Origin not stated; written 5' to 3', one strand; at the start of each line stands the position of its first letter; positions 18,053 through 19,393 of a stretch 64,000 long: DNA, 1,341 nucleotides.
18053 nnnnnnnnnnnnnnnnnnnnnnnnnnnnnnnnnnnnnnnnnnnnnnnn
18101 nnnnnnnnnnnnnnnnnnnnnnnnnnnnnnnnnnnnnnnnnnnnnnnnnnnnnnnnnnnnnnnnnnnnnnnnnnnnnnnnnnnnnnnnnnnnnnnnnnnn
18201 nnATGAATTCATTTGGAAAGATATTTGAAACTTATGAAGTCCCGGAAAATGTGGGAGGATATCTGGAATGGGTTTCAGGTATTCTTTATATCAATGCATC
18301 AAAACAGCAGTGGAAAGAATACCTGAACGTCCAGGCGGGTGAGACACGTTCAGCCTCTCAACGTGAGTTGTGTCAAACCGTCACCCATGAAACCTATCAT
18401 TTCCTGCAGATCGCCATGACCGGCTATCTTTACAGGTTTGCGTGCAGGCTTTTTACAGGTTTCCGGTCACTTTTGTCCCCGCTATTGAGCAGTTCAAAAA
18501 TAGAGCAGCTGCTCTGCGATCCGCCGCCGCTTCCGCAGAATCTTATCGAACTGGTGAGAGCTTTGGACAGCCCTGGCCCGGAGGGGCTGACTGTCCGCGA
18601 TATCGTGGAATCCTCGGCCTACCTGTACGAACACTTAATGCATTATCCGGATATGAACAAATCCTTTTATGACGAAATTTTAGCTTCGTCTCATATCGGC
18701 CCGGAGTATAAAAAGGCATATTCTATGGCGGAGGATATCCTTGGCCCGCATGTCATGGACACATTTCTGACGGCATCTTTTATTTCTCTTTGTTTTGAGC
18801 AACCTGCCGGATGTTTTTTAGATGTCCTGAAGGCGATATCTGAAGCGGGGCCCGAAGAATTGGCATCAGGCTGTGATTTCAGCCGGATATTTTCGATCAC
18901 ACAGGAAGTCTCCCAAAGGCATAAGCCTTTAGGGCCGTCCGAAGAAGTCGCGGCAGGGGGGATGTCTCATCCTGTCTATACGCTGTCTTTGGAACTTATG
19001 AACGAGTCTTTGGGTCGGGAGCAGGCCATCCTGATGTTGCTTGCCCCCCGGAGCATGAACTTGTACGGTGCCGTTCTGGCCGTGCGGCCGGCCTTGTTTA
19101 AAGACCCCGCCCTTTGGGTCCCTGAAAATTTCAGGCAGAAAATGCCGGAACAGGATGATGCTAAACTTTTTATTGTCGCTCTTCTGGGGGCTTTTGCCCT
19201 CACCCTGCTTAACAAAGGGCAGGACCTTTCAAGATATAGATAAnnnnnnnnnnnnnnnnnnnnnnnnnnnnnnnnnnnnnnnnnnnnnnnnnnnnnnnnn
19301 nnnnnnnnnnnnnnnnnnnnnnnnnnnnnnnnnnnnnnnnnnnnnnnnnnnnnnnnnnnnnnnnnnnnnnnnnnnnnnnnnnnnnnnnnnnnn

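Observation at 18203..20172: Candidate bacterial gasdermin-like pore-forming protein paired with an HExxH metallopeptidase-like gene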

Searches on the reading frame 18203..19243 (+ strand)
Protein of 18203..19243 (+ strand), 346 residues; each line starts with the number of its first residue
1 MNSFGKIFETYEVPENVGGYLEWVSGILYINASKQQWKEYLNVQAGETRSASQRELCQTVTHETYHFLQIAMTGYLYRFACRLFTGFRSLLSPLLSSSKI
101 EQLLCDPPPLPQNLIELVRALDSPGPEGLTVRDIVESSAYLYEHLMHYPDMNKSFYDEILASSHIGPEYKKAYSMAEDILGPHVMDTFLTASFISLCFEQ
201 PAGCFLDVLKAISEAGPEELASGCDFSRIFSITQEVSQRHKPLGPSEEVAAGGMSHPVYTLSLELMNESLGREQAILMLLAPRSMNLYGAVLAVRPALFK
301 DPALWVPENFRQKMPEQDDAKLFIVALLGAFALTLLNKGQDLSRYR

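Call 3: search_protein_families(library=pfam, proteins=[window:18203-19243:+], max_evalue=10)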
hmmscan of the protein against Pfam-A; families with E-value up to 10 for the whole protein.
window:18203-19243:+ (346 aa): 0 families

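Call 4: search_protein_families(library=padloc, proteins=[window:18203-19243:+], max_evalue=10)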
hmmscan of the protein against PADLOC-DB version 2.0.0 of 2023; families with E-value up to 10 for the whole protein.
window:18203-19243:+ (346 aa): 0 families

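Call 5: search_protein_families(library=ncbifam, proteins=[window:18203-19243:+], max_evalue=10)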
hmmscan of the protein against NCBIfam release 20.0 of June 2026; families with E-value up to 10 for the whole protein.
window:18203-19243:+ (346 aa): 0 families

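Call 8: search_solved_structures(query=window:18203-19243:+, max_evalue=10, show_alignments=2)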
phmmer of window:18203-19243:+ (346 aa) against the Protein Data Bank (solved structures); distinct sequences matched with E-value up to 10: 1.
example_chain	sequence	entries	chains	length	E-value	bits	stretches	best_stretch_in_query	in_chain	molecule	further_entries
2ibd_A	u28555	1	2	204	1.2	11.3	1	124-162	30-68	Possible transcriptional regulator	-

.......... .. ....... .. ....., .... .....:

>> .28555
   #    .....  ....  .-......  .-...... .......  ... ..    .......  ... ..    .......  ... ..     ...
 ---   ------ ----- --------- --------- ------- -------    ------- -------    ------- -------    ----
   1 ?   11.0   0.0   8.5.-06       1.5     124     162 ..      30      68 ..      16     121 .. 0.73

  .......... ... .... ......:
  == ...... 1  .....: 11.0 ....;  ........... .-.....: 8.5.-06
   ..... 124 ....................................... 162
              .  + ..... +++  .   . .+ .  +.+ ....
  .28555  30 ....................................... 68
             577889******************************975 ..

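Call 10: find_homologous_proteins(query=window:18203-19243:+, max_evalue=0.001)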
Query window:18203-19243:+ (346 aa): 11 proteins with E <= 0.001 among 3874 candidates.
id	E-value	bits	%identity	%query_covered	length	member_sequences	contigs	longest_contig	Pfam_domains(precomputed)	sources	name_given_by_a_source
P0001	4.2e-231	784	100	100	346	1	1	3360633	-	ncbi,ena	-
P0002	1.7e-112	394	53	99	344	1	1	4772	-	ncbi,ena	-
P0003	1.7e-60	223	37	99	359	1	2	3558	-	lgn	-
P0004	1.6e-58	217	35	99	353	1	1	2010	-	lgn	-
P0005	2.1e-56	210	34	99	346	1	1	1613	-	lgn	-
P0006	2.4e-55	206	37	98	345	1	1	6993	-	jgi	jgi:hypothetical protein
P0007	3.7e-48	182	40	71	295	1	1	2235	-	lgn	-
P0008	2.7e-38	150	32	98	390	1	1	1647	-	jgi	-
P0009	7.0e-36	142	32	93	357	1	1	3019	-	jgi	jgi:hypothetical protein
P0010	4.7e-32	129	30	93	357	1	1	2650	-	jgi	jgi:hypothetical protein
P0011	1.4e-28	118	30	91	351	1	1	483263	-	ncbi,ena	-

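Call 13: find_encoding_contigs(protein=P0002, flank=5000, max_places=3)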
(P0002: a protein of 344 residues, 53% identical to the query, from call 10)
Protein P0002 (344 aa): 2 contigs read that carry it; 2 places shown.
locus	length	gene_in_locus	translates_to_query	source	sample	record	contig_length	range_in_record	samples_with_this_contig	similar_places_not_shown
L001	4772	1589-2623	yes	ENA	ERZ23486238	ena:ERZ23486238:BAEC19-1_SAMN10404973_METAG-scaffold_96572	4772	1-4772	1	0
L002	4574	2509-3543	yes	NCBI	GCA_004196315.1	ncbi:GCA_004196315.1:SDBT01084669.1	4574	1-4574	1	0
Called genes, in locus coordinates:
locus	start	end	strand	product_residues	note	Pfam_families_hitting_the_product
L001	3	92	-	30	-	?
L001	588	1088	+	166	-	-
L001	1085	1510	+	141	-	-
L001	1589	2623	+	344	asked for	-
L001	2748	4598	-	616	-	-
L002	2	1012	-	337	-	?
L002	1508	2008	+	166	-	-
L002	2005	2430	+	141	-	-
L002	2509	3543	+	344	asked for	-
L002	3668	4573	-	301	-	?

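Call 14: find_encoding_contigs(protein=P0011, flank=8000, max_places=3)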
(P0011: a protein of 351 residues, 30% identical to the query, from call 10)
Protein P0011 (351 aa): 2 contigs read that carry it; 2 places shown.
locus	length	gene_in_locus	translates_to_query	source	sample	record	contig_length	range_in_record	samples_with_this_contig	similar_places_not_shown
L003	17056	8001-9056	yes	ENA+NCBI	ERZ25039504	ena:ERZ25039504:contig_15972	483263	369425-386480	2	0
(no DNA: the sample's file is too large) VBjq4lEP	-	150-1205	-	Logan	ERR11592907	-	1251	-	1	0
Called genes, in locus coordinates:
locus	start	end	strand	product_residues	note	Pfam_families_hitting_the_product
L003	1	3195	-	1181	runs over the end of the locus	PF13620:CarboxypepD_reg, PF13715:CarbopepD_reg_2, PF25183:OMP_b-brl_4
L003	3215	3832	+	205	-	-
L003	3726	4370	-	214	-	-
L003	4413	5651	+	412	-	-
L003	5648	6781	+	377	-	PF00656:Peptidase_C14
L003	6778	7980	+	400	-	PF27295:Y4kD_C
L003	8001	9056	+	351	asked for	-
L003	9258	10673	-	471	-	PF00672:HAMP, PF00512:HisKA, PF02518:HATPase_c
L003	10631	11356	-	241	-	PF00072:Response_reg, PF00486:Trans_reg_C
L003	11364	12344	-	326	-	-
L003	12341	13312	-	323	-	-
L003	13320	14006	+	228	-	PF00719:Pyrophosphatase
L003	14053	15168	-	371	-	PF00245:Alk_phosphatase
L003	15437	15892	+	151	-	-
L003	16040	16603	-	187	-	-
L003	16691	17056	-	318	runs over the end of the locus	PF03741:TerC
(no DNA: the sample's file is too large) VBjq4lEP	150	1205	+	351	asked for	-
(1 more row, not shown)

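Call 15: find_encoding_contigs(protein=P0006, flank=5000, max_places=3)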
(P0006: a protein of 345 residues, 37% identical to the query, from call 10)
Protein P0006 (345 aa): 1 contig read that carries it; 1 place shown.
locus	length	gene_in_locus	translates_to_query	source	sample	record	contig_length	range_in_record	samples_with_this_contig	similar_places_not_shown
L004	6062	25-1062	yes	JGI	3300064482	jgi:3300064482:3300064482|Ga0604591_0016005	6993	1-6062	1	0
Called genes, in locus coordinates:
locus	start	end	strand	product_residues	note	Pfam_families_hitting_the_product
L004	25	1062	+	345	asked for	-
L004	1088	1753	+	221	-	-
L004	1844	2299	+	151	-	-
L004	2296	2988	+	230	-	PF02518:HATPase_c, PF00072:Response_reg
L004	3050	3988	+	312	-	PF14534:DUF4440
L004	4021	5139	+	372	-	PF25852:DUF6242_C (faint), PF02012:BNR (faint), PF15902:Sortilin-Vps10 (weak)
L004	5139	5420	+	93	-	PF02597:ThiS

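Call 16: search_protein_families(library=padloc, proteins=[L004:1088-1753:+, L004:1844-2299:+, L001:588-1088:+, L001:1085-1510:+, L001:2748-4598:-, L003:4413-5651:+, L003:5648-6781:+, L003:6778-7980:+, L003:3215-3832:+], max_evalue=0.01)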
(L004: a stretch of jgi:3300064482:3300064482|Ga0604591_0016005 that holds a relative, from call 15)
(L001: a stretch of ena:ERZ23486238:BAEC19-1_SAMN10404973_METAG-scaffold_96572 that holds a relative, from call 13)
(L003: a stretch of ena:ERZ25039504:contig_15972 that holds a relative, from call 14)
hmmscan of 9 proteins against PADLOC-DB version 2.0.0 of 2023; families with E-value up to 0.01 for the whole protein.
L004:1088-1753:+ (221 aa): 0 families

L004:1844-2299:+ (151 aa): 0 families

L001:588-1088:+ (166 aa): 0 families

L001:1085-1510:+ (141 aa): 0 families

L001:2748-4598:- (616 aa): 0 families

L003:4413-5651:+ (412 aa): 0 families

L003:5648-6781:+ (377 aa): 1 family
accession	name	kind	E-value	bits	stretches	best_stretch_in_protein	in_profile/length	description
PDLC02987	caspase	-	1.8e-15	55.1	1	18-248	2-143/453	-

L003:6778-7980:+ (400 aa): 0 families

L003:3215-3832:+ (205 aa): 0 families

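Call 17: find_encoding_contigs(protein=P0003, flank=5000, max_places=3)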
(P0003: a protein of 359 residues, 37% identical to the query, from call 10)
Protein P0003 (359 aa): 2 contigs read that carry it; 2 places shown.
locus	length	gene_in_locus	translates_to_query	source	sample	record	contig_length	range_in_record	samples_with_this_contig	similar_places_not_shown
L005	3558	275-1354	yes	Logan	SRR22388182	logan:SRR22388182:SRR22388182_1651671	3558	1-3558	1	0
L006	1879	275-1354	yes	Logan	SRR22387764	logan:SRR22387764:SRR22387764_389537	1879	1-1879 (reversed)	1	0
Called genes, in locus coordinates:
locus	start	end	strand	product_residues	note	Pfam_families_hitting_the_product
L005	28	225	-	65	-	-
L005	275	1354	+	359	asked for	-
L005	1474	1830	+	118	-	-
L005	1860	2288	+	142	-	-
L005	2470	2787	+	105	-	-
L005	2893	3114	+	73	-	PF04255:DUF433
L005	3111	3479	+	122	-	PF01927:Mut7-C (weak), PF18478:PIN_10 (weak), PF18480:DUF5615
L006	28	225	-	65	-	-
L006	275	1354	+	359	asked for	-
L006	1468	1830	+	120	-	-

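Call 18: find_encoding_contigs(protein=P0009, flank=5000, max_places=3)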
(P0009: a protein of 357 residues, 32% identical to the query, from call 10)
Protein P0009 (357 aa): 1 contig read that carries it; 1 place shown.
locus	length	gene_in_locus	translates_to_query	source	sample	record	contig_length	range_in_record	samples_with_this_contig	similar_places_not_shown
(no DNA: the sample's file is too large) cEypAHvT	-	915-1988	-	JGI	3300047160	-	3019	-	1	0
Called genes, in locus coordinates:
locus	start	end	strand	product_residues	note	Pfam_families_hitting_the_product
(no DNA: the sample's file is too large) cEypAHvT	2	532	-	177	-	?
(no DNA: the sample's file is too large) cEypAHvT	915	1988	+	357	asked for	-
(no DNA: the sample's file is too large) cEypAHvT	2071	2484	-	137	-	-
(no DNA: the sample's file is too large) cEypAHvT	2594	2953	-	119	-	-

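Call 19: find_encoding_contigs(protein=P0010, flank=5000, max_places=3)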
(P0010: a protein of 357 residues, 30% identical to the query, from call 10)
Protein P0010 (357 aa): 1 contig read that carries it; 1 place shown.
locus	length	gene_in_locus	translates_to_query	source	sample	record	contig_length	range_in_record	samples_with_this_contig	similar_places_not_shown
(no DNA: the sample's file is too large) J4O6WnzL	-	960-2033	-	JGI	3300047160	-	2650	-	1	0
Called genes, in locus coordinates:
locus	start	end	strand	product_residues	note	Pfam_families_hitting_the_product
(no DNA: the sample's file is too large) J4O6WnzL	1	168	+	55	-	?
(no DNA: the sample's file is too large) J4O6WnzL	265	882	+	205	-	-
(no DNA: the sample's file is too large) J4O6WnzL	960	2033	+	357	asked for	-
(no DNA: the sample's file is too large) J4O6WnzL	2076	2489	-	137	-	-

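Call 20: find_encoding_contigs(protein=P0001, flank=10000, max_places=2)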
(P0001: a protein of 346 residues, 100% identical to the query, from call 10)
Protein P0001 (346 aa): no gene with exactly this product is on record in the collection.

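Call 31: predict_structure(alignment_id=A1)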
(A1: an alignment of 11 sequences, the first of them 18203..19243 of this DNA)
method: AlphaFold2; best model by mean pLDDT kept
length: 346 residues; sequences in the alignment: 11
mean_pLDDT: 69.2   pTM: 0.75
mean pLDDT of the five models: 69.2, 66.7, 66.6, 66.1, 64.3
residues with pLDDT >= 90: 76; 70-90: 100; 50-70: 92; < 50: 78
segments of 3 or more residues with pLDDT < 50: 1-18, 245-255, 295-324, 330-346
pLDDT, mean of each block of 10 residues (from residue 1): 33 45 58 62 71 77 82 79 67 57 61 82 91 95 88 92 89 96 91 93 95 84 72 89 52 49 58 72 69 46 38 44 49 44 37
secondary structure, 60 per line:
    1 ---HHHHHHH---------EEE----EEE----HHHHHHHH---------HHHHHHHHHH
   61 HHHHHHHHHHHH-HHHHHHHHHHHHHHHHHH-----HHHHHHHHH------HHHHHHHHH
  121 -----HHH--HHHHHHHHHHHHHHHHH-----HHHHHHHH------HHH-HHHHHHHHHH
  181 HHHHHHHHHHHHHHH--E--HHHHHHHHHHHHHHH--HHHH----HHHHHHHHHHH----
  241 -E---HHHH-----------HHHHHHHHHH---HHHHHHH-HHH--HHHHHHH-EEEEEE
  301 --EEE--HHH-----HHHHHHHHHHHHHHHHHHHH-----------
elements in order: H4-10 E20-22 E27-29 H34-41 H51-72 H74-91 H97-105 H112-120 H131-147 H153-160 H171-195 H201-215 H218-221 H226-236 H246-249 H261-270 H274-280 H287-293 E295-300 E303-305 H316-335

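Call 32: search_protein_representatives(alignment_id=A1)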
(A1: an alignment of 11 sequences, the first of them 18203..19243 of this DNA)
Query: 11 sequences, 346 profile positions. Proteins with E-value up to 0.001 (for the whole library): 378; up to 1e-10: 253; up to 1e-30: 116. The best 150 are listed.
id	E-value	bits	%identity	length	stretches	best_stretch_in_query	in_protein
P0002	2.9e-140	483.7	-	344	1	5-346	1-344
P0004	1.2e-135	468.5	-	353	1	4-346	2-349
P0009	3.7e-127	440.6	-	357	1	3-339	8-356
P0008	2.1e-123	428.2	-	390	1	3-341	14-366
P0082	2.0e-119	415.2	-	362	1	5-346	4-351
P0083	3.5e-106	371.6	-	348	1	5-346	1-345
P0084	4.4e-96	338.4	-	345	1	8-346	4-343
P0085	2.3e-94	332.7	-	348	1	3-338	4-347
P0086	1.5e-92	326.8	-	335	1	13-338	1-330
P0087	5.3e-91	321.7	-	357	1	4-344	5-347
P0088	6.1e-88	311.7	-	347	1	5-338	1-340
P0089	4.0e-85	302.4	-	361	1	10-338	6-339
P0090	2.0e-81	290.2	-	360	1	2-341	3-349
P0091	1.3e-75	271.1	-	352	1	3-336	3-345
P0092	1.3e-74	267.8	-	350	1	4-336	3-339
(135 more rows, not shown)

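Call 36: search_protein_families(library=pfam, alignment_id=A3, max_evalue=0.01)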
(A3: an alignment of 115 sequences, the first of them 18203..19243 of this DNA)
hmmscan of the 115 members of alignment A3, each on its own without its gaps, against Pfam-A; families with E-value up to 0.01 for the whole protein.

A. member 1, window:18203-19243:+ (346 aa): 0 families

B. families by the number of members that match (of 115 scanned): 1 family
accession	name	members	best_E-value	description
PF10704.14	DUF2508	1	0.005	Protein of unknown function (DUF2508)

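Call 37: fold_search(model_id=the predicted structure, library=pdb)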
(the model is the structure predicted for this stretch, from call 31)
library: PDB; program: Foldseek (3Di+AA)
matches with E <= 10: 163; with E <= 0.001: 0
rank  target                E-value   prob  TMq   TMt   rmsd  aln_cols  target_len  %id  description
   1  9ijd_R                3.2e-01  0.08  0.12  0.15  20.7       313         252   15  Carazolol-activated human beta3 adrenergic receptor (released 2024-08-21)
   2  7qsd_L                9.8e-01  0.04  0.12  0.08  23.1       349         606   11  Bovine complex I in the active state at 3.1 A (released 2022-03-02)
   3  2xol_A                1.0e+00  0.05  0.10  0.14  17.8       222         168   11  High resolution structure of TtrD from Archaeoglobus fulgidus (released 2011-09-07)
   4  9jj3_A                1.4e+00  0.05  0.12  0.13  23.3       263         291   13  Cryo-EM structure of human ZnT4 D150N/D281N (released 2025-06-04)
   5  2wit_A                1.4e+00  0.03  0.13  0.10  22.8       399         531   12  CRYSTAL STRUCTURE OF THE SODIUM-COUPLED GLYCINE BETAINE SYMPORTER BETP FROM CORYNEBACTERIUM GLUTAMICUM WITH BOUND SUBS (released 2009-05-26)
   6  2wit_C                1.6e+00  0.03  0.13  0.10  22.8       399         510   12  CRYSTAL STRUCTURE OF THE SODIUM-COUPLED GLYCINE BETAINE SYMPORTER BETP FROM CORYNEBACTERIUM GLUTAMICUM WITH BOUND SUBS (released 2009-05-26)
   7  8wvu_A                1.9e+00  0.03  0.12  0.08  20.5       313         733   12  Cryo-EM structure of LGR4 in complex with Rspo1 and RNF43 (released 2024-10-30)
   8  7a5p_U                2.0e+00  0.03  0.13  0.05  19.2       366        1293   12  Human C Complex Spliceosome - Medium-resolution PERIPHERY (released 2020-10-14)
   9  9as9                  2.1e+00  0.03  0.12  0.14  20.0       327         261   12  Local refinement of 5-HT2AR bound to RS130-180 in complex with a mini-Gq protein and scFv16 obtained by cryo-electron mi (released 2025-04-02)
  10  5wty_B                2.6e+00  0.03  0.13  0.10  23.6       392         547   10  Structure of Nop9 RNA complex (released 2017-01-25)
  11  8gg3_R                3.0e+00  0.02  0.11  0.13  22.7       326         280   10  CryoEM structure of beta-2-adrenergic receptor in complex with GTP-bound Gs heterotrimer (transition intermediate #9 o (released 2024-03-06)
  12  8ytl_A                3.3e+00  0.04  0.16  0.20  20.8       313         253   13  Human PPAR alpha ligand binding domain in complex with a 1H-pyrazolo[3,4-b]pyridine-derived compound (released 2025-04-02)
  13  9ogn_C                3.4e+00  0.02  0.13  0.06  25.4       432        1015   10  Crystal Structure of KPT396 in complex with CRM1-Ran-RanBP1 (released 2025-11-26)
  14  6o7t_c                3.6e+00  0.06  0.14  0.20  17.9       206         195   11  Saccharomyces cerevisiae V-ATPase Vph1-VO (released 2019-04-03)
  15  6wlw_0                3.8e+00  0.05  0.14  0.20  19.2       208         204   11  The Vo region of human V-ATPase in state 1 (focused refinement) (released 2020-11-11)
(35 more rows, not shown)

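Call 43: predict_structure(alignment_id=A3)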
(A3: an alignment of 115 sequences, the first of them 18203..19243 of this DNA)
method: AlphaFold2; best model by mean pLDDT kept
length: 346 residues; sequences in the alignment: 115
mean_pLDDT: 93.8   pTM: 0.93
mean pLDDT of the five models: 93.8, 93.7, 93.1, 93.0, 92.9
residues with pLDDT >= 90: 306; 70-90: 30; 50-70: 4; < 50: 6
segments of 3 or more residues with pLDDT < 50: 341-346
pLDDT, mean of each block of 10 residues (from residue 1): 83 94 97 94 90 95 98 98 97 86 93 96 98 98 97 98 96 98 97 99 98 96 90 98 98 98 97 96 94 96 93 84 94 84 46
secondary structure, 60 per line:
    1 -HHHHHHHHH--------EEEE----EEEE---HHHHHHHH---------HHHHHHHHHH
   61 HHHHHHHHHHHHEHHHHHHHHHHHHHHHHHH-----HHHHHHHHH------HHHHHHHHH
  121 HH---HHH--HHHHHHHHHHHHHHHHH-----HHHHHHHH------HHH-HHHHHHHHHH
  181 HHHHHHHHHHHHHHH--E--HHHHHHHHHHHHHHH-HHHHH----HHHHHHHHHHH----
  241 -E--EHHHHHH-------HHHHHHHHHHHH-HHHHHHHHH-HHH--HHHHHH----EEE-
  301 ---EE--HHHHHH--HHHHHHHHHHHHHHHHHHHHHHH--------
elements in order: H2-10 E19-22 E27-30 H34-41 H51-72 H74-91 H97-105 H112-122 H131-147 H153-160 H171-195 H201-215 H217-221 H226-236 H246-251 H259-270 H272-280 H287-292 E297-299 H308-313 H316-338

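Call 60: find_related_loci(query=A1, collection=metagenome_contigs, flank=8000)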
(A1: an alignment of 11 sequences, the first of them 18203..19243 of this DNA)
Query A1 (346 aa) in metagenome_contigs; peptide patterns used: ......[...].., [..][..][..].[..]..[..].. (x = any residue, [..] = any of these).
101 stretches matched a pattern; 13 encode a relative of the query (tblastn E <= 1e-3); 13 distinct loci.
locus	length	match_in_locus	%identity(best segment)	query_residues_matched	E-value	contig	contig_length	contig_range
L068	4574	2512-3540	53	6-346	1e-122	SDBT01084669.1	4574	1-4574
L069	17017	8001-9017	35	9-346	7e-65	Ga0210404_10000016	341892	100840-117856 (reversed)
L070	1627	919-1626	38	7-243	6e-55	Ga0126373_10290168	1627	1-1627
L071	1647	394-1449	32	2-339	9e-49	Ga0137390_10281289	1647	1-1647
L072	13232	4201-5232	29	2-337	6e-41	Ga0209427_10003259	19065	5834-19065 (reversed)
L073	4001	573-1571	30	14-337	2e-38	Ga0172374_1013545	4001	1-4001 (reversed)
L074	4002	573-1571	30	14-337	2e-38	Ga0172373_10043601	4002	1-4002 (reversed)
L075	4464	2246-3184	31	7-300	3e-37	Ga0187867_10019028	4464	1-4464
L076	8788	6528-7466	31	7-300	3e-37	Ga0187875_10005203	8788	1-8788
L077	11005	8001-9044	28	2-332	7e-32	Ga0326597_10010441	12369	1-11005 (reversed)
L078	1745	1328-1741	39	13-149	3e-26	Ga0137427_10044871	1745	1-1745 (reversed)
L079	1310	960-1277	42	7-111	4e-26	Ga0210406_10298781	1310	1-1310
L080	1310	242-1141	25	6-312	5e-20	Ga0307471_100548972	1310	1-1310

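Call 61: find_related_loci(query=A1, collection=viral_contigs, flank=8000)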
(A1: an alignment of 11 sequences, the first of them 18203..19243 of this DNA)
Query A1 (346 aa) in viral_contigs; peptide patterns used: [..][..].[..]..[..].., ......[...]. (x = any residue, [..] = any of these).
70 stretches matched a pattern, but none encodes a relative of the query by tblastn (E <= 1e-3).
